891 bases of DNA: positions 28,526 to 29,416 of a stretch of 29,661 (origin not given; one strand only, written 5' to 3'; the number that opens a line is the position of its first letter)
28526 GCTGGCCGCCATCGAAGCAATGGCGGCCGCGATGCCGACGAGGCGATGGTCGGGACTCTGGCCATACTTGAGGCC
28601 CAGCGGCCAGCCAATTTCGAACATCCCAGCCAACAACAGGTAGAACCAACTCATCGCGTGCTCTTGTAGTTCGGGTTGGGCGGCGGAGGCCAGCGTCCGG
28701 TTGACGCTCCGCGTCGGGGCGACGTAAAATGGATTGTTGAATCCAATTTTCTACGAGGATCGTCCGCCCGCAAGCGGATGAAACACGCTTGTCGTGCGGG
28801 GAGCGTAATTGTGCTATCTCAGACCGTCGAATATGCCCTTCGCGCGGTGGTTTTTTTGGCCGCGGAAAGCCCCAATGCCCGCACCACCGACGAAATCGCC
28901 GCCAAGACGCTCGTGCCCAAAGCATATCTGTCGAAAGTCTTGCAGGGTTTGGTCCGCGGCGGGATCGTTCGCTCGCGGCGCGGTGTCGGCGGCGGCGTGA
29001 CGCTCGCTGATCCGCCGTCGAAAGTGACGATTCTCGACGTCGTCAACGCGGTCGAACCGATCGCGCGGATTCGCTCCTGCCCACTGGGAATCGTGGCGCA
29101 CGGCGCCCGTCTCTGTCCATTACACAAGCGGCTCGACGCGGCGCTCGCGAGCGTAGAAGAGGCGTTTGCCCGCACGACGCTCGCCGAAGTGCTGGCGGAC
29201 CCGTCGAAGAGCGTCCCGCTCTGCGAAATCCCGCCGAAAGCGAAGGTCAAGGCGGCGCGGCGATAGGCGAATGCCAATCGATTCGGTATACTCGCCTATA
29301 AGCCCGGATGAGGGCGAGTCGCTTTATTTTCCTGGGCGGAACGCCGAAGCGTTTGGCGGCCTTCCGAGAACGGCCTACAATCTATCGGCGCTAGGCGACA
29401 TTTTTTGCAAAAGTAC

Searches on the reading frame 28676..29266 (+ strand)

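Call 48: search_protein_families(library=pfam, proteins=[window:28676-29266:+], max_evalue=0.01)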
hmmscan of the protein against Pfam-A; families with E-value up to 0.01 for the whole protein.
window:28676-29266:+ (196 aa): 3 families
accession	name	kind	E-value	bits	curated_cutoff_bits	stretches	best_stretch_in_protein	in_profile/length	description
PF02082.26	Rrf2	-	4.3e-29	101.8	30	1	47-174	1-131/132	Iron-dependent Transcriptional regulator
PF12802.13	MarR_2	-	6.6e-05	23.4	27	1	55-102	8-54/61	MarR family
PF01978.25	TrmB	-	0.0074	16.5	25.6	0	68-103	22-57/68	Sugar-specific transcriptional regulator TrmB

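Call 61: search_protein_families(library=ncbifam, proteins=[window:28676-29266:+], max_evalue=0.001)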
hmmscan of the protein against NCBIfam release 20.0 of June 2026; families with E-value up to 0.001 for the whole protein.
window:28676-29266:+ (196 aa): 7 families
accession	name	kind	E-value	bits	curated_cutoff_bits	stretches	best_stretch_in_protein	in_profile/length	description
TIGR00738.1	rrf2_super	superfamily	1.3e-29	102.8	73.3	1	47-173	3-131/132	Rrf2 family transcriptional regulator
TIGR02944.1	suf_reg_Xantho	equivalog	3.9e-15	56.4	110.65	1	47-135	4-92/130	SUF system Fe-S cluster assembly regulator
NF008886.0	PRK11920.1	equivalog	1.3e-14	54.2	193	1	47-164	3-118/153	iron-responsive transcriptional regulator RirA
NF008240.0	PRK11014.1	equivalog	4.3e-13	49.5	182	1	47-177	3-132/141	nitric oxide-sensing transcriptional repressor NsrR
TIGR02010.1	IscR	equivalog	8.7e-10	38.6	207.55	1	50-174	6-131/135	Fe-S cluster assembly transcriptional regulator IscR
NF047409.1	Cys_reg_CymR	equivalog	4.7e-08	33.3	195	1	50-132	6-90/139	cysteine metabolism transcriptional regulator CymR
NF008110.0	PRK10857.1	equivalog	8.3e-05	22.4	275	1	52-151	8-108/164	Fe-S cluster assembly transcriptional regulator IscR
